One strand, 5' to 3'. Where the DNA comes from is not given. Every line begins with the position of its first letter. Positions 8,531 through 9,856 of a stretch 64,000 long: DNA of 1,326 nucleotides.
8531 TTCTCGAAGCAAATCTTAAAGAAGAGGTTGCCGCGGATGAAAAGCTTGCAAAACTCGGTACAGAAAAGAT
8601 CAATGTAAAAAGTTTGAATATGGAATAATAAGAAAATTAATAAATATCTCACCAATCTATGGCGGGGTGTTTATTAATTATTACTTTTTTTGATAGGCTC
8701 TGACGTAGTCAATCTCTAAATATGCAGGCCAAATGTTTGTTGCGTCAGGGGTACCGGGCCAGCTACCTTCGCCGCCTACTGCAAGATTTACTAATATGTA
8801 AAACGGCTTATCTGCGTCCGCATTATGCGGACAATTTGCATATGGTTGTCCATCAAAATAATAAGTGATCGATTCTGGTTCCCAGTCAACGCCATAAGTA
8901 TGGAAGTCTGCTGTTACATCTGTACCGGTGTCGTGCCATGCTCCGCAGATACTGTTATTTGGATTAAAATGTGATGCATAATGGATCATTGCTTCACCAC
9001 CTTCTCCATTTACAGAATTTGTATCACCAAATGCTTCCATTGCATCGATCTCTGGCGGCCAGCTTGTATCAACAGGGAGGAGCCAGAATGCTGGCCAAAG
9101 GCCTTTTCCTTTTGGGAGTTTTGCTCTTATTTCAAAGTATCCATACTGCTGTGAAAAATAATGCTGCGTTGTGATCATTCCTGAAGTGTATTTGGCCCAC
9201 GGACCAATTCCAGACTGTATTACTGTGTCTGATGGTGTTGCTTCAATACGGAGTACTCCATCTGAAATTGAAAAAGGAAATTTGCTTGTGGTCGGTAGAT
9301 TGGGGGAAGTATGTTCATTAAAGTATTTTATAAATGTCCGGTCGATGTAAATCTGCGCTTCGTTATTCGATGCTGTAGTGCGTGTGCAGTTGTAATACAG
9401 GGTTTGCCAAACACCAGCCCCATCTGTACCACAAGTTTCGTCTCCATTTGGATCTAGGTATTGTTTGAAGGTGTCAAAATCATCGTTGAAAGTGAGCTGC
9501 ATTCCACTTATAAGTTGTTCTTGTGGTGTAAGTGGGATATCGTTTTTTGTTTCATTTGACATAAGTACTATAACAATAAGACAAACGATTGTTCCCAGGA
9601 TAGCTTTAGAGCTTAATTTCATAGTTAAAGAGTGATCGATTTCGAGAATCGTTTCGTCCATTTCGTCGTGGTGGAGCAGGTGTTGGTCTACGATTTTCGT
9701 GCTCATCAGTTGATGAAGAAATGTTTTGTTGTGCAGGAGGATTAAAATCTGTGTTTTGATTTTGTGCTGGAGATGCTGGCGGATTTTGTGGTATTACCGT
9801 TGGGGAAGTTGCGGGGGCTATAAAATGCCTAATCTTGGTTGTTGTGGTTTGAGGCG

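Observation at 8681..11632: Translationally coupled operon: cellulose-synthase-like GT2 glucan synthase, then a Pro/Thr-rich anchored protein, then a GH16 glucanase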

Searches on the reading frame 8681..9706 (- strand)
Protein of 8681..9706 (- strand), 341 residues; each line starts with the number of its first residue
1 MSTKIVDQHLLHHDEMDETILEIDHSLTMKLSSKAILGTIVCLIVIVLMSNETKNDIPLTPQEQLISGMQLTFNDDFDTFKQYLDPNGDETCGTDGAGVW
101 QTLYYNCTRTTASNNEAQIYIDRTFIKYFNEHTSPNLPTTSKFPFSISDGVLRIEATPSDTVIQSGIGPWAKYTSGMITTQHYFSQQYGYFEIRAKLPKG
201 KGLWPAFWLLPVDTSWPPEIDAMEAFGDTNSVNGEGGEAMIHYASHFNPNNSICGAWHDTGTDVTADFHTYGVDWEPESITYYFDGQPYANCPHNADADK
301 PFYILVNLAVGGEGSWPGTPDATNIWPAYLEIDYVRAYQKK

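Call 3: search_protein_families(library=pfam, proteins=[window:8681-9706:-], max_evalue=0.01)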
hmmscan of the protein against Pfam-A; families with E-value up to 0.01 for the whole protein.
window:8681-9706:- (341 aa): 2 families
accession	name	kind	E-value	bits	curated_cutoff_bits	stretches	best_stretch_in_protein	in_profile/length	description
PF00722.28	Glyco_hydro_16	-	8.4e-24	84.4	22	1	171-324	27-165/175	Glycosyl hydrolases family 16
PF03935.22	SKN1_KRE6_Sbg1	-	1.1e-07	31.1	30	0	172-210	181-222/501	Beta-glucan synthesis-associated protein SKN1/KRE6/Sbg1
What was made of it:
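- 8681..9622 (-): Type-II membrane-anchored GH16 of 313 aa from the ATG at 9622 (the longest ORF runs to 9706; NCBI starts at 9661). Laminarinase-like beta-jelly roll with the beta-bulge catalytic motif E191-I-D193-A-M-E196. PF00722 8e-24 and PF03935 31.1 bits (call 3).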

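Call 4: search_protein_families(library=ncbifam, proteins=[window:8681-9706:-], max_evalue=0.01)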
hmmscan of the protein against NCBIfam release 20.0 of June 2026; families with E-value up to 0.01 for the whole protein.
window:8681-9706:- (341 aa): 4 families
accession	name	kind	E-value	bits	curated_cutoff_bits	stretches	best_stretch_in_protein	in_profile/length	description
NF052454.1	BtaGlycanEglC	equivalog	2.6e-56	191.4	700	1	67-339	215-457/459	endo-1,3-1,4-beta-glycanase EglC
NF047856.1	BGlucanaseBglS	equivalog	8.1e-10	38.6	300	1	165-336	79-233/237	beta-glucanase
NF041449.1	K_carrageenase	equivalog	8.9e-09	34.9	350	2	252-308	188-243/283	kappa-carrageenase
NF052392.1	BetGlycExoK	equivalog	8.1e-06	25.5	350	1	172-288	88-194/261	endo-1,3-1,4-beta-glycanase ExoK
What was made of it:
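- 8681..9622 (-): NCBIfam EglC 191 bits, below the 700 cutoff (call 4).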

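Call 9: search_solved_structures(query=window:8681-9706:-, max_evalue=0.001, show_alignments=2)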
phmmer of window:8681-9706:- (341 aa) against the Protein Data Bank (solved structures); distinct sequences matched with E-value up to 0.001: 48.
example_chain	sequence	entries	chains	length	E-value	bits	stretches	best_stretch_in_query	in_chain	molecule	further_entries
3atg_A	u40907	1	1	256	4.1e-30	108.3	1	171-339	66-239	GLUCANASE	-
4dfs_A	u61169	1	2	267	8.6e-30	107.2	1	147-341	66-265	Glycoside hydrolase, family 16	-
9vmv_A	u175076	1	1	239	9.4e-30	107.1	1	171-339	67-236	Beta-1,3-glucanase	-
9voq_A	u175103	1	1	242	9.7e-30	107.1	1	171-339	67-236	Beta-1,3-glucanase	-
3azx_A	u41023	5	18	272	1.6e-29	106.3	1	147-339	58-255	Laminarinase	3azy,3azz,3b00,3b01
9voo_A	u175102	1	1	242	1.9e-29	106.1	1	171-339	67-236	Hydrolase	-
2hyk_A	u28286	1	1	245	1.9e-28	102.8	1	172-339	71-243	Beta-1,3-glucanase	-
2vy0_A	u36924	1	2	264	4.2e-27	98.4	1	148-339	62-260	ENDO-BETA-1,3-GLUCANASE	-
6xof_A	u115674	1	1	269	4.4e-26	95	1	164-341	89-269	GH16 family protein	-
6xqf_A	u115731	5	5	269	1.8e-25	93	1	164-341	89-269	GH16 family protein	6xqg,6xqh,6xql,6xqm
4crq_A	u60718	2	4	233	6.5e-25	91.2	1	170-340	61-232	ENDO-1,3-BETA-GLUCANASE, FAMILY GH16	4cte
7wwc_A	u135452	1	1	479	8.8e-24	87.5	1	172-340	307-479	beta-1,3(4)-glucanase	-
7ww4_A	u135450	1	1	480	8.8e-24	87.5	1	172-340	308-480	beta-1,3(4)-glucanase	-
5wut_A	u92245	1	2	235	3.9e-23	85.3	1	171-339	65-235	ULam111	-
8va4_A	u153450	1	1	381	6e-23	84.7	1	185-340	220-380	Glycoside hydrolase family 16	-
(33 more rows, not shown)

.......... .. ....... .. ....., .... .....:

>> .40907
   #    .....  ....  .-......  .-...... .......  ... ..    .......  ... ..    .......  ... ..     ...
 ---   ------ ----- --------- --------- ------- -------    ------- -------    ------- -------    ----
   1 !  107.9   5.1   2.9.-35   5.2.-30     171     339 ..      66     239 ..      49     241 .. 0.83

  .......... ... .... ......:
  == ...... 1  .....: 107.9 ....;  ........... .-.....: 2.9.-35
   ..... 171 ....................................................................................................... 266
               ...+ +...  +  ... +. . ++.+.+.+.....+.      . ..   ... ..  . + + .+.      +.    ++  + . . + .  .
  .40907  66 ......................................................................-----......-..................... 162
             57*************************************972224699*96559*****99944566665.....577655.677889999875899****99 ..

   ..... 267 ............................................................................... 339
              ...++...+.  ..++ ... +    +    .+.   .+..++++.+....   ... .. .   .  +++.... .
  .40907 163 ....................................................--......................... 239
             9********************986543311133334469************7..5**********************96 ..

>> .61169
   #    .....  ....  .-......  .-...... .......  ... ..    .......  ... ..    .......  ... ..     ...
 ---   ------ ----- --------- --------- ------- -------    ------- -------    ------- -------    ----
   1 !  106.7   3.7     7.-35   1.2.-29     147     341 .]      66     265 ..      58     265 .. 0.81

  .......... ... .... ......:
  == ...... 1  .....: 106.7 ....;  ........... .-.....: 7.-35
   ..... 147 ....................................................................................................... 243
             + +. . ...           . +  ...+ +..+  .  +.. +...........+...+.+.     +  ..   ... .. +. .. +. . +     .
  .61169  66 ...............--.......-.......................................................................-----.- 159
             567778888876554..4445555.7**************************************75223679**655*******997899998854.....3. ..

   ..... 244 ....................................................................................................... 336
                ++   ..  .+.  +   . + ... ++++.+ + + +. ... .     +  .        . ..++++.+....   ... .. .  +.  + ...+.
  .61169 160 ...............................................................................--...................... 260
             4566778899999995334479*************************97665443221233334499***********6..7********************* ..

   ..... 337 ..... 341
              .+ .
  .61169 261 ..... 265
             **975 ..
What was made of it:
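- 8681..9622 (-): PDB hits are laminarinases 3atg, 4dfs and 3azx at E about 1e-30 (call 9).
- On Glycoside hydrolase family 16, laminarinase type: By PDB sequence, laminarinases score 1e-30 to 1e-14, lichenases 1e-8 to 1e-4, and carrageenase/agarase 1e-5 to 1e-4 (call 9).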

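Call 45: find_homologous_proteins(query=window:8681-9622:-, max_evalue=1e-10)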
Query window:8681-9622:- (313 aa): 3721 proteins with E <= 1e-10 among 4408 candidates; the best 120 are listed.
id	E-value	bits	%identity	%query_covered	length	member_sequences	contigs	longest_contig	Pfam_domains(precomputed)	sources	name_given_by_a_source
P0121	1.1e-219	746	100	100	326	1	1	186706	PF03935.23,PF00722.29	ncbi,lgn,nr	ncbi:MAG: glycoside hydrolase family 16 [Candidatus Taylorbacteria bacterium]|nr:glycoside hydrolase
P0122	2.8e-142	492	65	100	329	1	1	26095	PF03935.23,PF00722.29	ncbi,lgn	-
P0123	7.7e-133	461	64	97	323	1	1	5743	PF03935.23,PF00722.29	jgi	-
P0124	2.6e-132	459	64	100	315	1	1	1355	PF03935.23,PF00722.29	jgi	jgi:beta-glucanase (GH16 family)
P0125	8.7e-124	431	62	94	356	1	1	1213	PF03935.23,PF00722.29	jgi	jgi:beta-glucanase (GH16 family)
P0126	1.6e-122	427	61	100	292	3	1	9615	PF03935.23,PF00722.29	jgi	jgi:beta-glucanase (GH16 family)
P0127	9.3e-121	421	63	88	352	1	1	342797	PF03935.23,PF00722.29,PF26113.1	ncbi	-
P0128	7.1e-120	418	59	92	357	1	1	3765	PF03935.23,PF00722.29,PF26113.1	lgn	-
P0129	2.2e-119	417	59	94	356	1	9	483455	PF03935.23,PF00722.29,PF26113.1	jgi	jgi:hypothetical protein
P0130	4.0e-118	412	62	89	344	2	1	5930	PF03935.23,PF00722.29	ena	-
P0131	4.0e-118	412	60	91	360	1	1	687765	PF03935.23,PF00722.29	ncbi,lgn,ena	-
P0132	5.4e-118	412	61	90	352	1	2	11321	PF03935.23,PF00722.29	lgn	-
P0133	7.4e-118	412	57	99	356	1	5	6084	PF03935.23,PF00722.29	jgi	jgi:beta-glucanase (GH16 family)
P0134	1.8e-117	410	57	100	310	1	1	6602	PF03935.23,PF00722.29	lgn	-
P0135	6.4e-117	409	62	88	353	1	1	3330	PF03935.23,PF00722.29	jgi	jgi:beta-glucanase (GH16 family)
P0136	3.7e-116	406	60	90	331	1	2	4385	PF03935.23,PF00722.29,PF26113.1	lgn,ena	-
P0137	9.8e-116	405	59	93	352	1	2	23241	PF03935.23,PF00722.29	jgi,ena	jgi:beta-glucanase (GH16 family)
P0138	1.7e-114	401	61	88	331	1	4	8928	PF03935.23,PF00722.29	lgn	-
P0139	1.9e-114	400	58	92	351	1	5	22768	PF03935.23,PF00722.29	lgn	-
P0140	2.3e-114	400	63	89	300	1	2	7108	PF03935.23,PF00722.29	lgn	-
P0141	2.3e-114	400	62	92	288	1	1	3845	PF03935.23,PF00722.29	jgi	jgi:beta-glucanase (GH16 family)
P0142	2.7e-114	400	60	90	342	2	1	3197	PF03935.23,PF00722.29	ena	-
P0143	4.4e-114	399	60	93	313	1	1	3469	PF03935.23,PF00722.29,PF26113.1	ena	-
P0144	4.7e-114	399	60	88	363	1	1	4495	PF03935.23,PF00722.29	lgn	-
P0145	9.8e-114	398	60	90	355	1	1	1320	PF03935.23,PF00722.29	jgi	jgi:beta-glucanase (GH16 family)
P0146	2.1e-113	397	60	88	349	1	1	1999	PF03935.23,PF00722.29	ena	-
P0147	3.4e-113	396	56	99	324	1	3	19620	PF03935.23,PF00722.29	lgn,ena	-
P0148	3.9e-113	396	59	89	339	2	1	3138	PF03935.23,PF00722.29,PF26113.1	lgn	-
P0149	4.0e-113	396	58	99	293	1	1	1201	PF03935.23,PF00722.29,PF26113.1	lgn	-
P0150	4.7e-113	396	59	90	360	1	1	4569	PF03935.23,PF00722.29,PF26113.1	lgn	-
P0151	3.0e-112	393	61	88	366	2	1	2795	PF03935.23,PF00722.29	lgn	-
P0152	5.1e-112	392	61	89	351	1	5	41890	PF03935.23,PF00722.29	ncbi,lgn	-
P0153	7.4e-112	392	60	88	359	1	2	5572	PF03935.23,PF00722.29,PF26113.1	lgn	-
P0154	9.3e-112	392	58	89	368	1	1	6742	PF03935.23,PF00722.29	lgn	-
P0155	1.8e-111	391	60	90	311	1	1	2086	PF03935.23,PF00722.29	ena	-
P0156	1.9e-111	391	59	88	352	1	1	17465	PF03935.23,PF00722.29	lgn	-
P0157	2.4e-111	390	57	90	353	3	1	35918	PF03935.23,PF00722.29,PF26113.1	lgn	-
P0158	3.5e-111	390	58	88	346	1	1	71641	PF03935.23,PF00722.29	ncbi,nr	ncbi:MAG: glycoside hydrolase family 16 protein [Patescibacteria group bacterium]|nr:glycoside hydro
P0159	5.9e-111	389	61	87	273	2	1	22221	PF03935.23,PF00722.29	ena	-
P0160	8.4e-111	388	59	88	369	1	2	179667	PF03935.23,PF00722.29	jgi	jgi:beta-glucanase (GH16 family)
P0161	9.0e-111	388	60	87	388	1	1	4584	PF03935.23,PF00722.29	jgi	jgi:beta-glucanase (GH16 family)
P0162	2.8e-110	387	55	93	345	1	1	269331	PF03935.23,PF00722.29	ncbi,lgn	-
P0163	7.0e-110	385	61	88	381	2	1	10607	PF03935.23,PF00722.29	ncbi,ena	-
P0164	2.2e-109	384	58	88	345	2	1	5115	PF03935.23,PF00722.29,PF26113.1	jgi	jgi:serralysin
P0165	2.3e-109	384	57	100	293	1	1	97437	PF03935.23,PF00722.29,PF26113.1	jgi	jgi:beta-glucanase (GH16 family)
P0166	3.8e-109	383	56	88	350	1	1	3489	PF03935.23,PF00722.29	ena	-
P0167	4.6e-109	383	60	87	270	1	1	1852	PF03935.23,PF00722.29,PF26113.1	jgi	jgi:beta-glucanase (GH16 family)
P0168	5.8e-109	382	62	89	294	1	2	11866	PF03935.23,PF00722.29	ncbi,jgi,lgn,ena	-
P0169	1.1e-108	381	59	88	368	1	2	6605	PF03935.23,PF00722.29,PF26113.1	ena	-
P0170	4.2e-108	380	59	88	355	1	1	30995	PF03935.23,PF00722.29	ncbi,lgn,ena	-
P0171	5.7e-108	379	53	97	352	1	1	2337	PF03935.23,PF00722.29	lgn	-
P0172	7.7e-108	379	56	91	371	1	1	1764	PF03935.23,PF00722.29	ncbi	-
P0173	9.3e-108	378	57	95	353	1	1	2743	PF03935.23,PF00722.29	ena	-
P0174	2.4e-107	377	57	87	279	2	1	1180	PF00722.29,PF26113.1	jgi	jgi:beta-glucanase (GH16 family)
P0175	2.4e-107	377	57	94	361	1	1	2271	PF03935.23,PF00722.29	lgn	-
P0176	2.8e-107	377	58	88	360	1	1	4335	PF03935.23,PF00722.29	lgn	-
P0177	6.1e-107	376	58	88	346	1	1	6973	PF00722.29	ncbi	-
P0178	1.4e-106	375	56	95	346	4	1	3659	PF03935.23,PF00722.29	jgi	jgi:beta-glucanase (GH16 family)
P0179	1.7e-106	374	54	97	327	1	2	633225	PF03935.23,PF00722.29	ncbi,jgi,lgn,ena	jgi:beta-glucanase (GH16 family)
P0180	2.3e-106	374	53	94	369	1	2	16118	PF03935.23,PF00722.29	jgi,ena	jgi:beta-glucanase (GH16 family)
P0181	2.5e-106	374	57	88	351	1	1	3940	PF03935.23,PF00722.29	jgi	jgi:beta-glucanase (GH16 family)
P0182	3.0e-106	373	54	93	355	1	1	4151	PF03935.23,PF00722.29,PF26113.1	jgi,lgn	-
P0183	3.4e-106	373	55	91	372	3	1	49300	PF00722.29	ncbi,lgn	-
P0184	5.1e-106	373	58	89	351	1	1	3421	PF03935.23,PF00722.29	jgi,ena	jgi:beta-glucanase (GH16 family)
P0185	1.4e-105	371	56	88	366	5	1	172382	PF00722.29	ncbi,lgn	ncbi:MAG: glycoside hydrolase family 16 protein [Patescibacteria group bacterium]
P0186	1.6e-105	371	56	88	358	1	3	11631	PF03935.23,PF00722.29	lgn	-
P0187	4.3e-105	370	63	87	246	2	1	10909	PF03935.23,PF00722.29,PF26113.1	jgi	jgi:beta-glucanase (GH16 family)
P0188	4.9e-105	369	59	88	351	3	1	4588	PF03935.23,PF00722.29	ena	-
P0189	8.9e-105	369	56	89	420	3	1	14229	PF03935.23,PF00722.29,PF26113.1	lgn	-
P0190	1.1e-104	368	58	88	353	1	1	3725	PF03935.23,PF00722.29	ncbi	-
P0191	2.4e-104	367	56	89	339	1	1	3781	PF03935.23,PF00722.29,PF26113.1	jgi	jgi:serralysin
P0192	4.6e-104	366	57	88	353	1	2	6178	PF03935.23,PF00722.29,PF26113.1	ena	-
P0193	1.4e-103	365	56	88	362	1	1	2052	PF03935.23,PF00722.29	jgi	jgi:beta-glucanase (GH16 family)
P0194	1.5e-103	365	58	88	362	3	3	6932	PF03935.23,PF00722.29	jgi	jgi:beta-glucanase (GH16 family)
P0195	1.9e-103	364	56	91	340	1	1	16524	PF03935.23,PF00722.29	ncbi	-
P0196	2.1e-103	364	54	96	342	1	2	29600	PF03935.23,PF00722.29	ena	-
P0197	2.8e-103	364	59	88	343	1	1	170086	PF00722.29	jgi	jgi:beta-glucanase (GH16 family)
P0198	3.0e-103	364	56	91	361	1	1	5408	PF03935.23,PF00722.29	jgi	jgi:beta-glucanase (GH16 family)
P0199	4.9e-103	363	59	87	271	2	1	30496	PF03935.23,PF00722.29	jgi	-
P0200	7.1e-103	362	58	87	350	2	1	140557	PF03935.23,PF00722.29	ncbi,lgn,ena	-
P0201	1.0e-102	362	57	86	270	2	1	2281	PF03935.23,PF00722.29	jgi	jgi:serralysin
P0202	3.7e-102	360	56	89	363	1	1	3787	PF03935.23,PF00722.29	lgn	-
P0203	4.6e-102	360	54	96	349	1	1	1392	PF03935.23,PF00722.29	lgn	-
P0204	1.6e-101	358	56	87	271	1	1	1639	PF03935.23,PF00722.29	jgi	jgi:beta-glucanase (GH16 family)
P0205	1.8e-101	358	54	90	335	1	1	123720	PF03935.23,PF00722.29,PF26113.1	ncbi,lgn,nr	ncbi:MAG: glycoside hydrolase family 16 protein [bacterium]|nr:glycoside hydrolase family 16 protein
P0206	3.4e-101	357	52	91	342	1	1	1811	PF03935.23,PF00722.29,PF26113.1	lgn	-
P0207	8.9e-101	355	50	94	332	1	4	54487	PF00722.29,PF26113.1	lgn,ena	-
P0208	9.1e-101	355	53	100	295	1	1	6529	PF03935.23,PF00722.29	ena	-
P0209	2.8e-100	354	56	87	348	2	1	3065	PF03935.23,PF00722.29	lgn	-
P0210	5.4e-100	353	56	88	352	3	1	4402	PF03935.23,PF00722.29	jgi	-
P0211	2.8e-99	351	55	87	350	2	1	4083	PF03935.23,PF00722.29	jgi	jgi:beta-glucanase (GH16 family)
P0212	3.0e-99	350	56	87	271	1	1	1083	PF03935.23,PF00722.29,PF26113.1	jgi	jgi:beta-glucanase (GH16 family)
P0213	1.3e-96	342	60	86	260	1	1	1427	PF03935.23,PF00722.29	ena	-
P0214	1.2e-94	335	51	92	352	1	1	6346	PF00722.29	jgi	jgi:serralysin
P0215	1.2e-87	312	62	65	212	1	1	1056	PF00722.29,PF26113.1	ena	-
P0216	4.9e-85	304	46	100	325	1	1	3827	PF03935.23,PF00722.29,PF26113.1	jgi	jgi:hypothetical protein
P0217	2.8e-82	295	60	71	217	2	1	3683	PF03935.23,PF00722.29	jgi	jgi:beta-glucanase (GH16 family)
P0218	7.9e-72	260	47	87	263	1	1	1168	PF03935.23,PF00722.29,PF26113.1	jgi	jgi:beta-glucanase (GH16 family)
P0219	4.9e-63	231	58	55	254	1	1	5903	PF00722.29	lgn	-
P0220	1.4e-60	223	48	80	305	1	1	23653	PF03935.23,PF00722.29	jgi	jgi:hypothetical protein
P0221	5.8e-58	215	44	49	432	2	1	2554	PF03935.23,PF00722.29,PF26113.1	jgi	-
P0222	1.2e-57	214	44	90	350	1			PF18885.7,PF03935.23,PF00722.29,PF26113.1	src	-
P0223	1.3e-56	210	44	86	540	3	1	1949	PF03935.23,PF00722.29,PF26113.1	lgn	-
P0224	2.9e-56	209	42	96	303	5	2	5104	PF03935.23,PF00722.29,PF26113.1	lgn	-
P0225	4.7e-56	208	43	78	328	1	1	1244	PF03935.23,PF00722.29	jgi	-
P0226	7.3e-56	208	45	88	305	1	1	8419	PF03935.23,PF00722.29,PF26113.1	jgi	jgi:beta-glucanase (GH16 family)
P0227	8.4e-56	208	44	88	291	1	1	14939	PF03935.23,PF00722.29,PF26113.1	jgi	jgi:beta-glucanase (GH16 family)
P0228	2.3e-55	206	41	97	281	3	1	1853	PF03935.23,PF00722.29,PF26113.1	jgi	jgi:beta-glucanase (GH16 family)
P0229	2.5e-55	206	38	99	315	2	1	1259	PF03935.23,PF00722.29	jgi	-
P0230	2.7e-55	206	51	62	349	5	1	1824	PF03935.23,PF00722.29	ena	-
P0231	3.2e-55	206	44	88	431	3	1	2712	PF18885.7,PF03935.23,PF00722.29,PF26113.1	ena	-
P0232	3.3e-55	206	45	89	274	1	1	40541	PF03935.23,PF00722.29,PF26113.1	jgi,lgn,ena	-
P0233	6.2e-55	205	46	89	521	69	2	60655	PF03935.23,PF00722.29,PF00353.26,PF26113.1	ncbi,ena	-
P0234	6.9e-55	205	45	90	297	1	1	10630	PF03935.23,PF00722.29,PF26113.1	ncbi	ncbi:MAG: glycoside hydrolase family 16 protein [Pseudomonadota bacterium]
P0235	1.4e-54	204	35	90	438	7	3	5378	PF03935.23,PF00722.29,PF26113.1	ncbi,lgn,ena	-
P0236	7.6e-54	201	43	86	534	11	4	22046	PF03935.23,PF00722.29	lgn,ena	-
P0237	1.1e-53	201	43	89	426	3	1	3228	PF18885.7,PF03935.23,PF00722.29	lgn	-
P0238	1.2e-53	200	44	85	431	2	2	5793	PF18885.7,PF03935.23,PF00722.29,PF26113.1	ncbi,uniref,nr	ncbi:family 16 glycosylhydrolase [Methylobacterium sp. WL8]|uniref:family 16 glycosylhydrolase n=2 T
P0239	1.2e-53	200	43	90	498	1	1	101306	PF03935.23,PF00722.29,PF00353.26,PF26113.1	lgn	-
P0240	1.3e-53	200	42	87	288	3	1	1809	PF03935.23,PF00722.29,PF26113.1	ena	-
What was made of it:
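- Closest known: Rhizobial EPS-processing GH16 glycanases ExoK/ExsH/EglC. Same: The next-closest sequence tier outside Patescibacteria consists of GH16 proteins with RTX repeats or DUF5648, at 35-48% identity (call 45).
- Checked: NCBI's own call is 326 aa, i.e. a start at 9661 (call 45).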
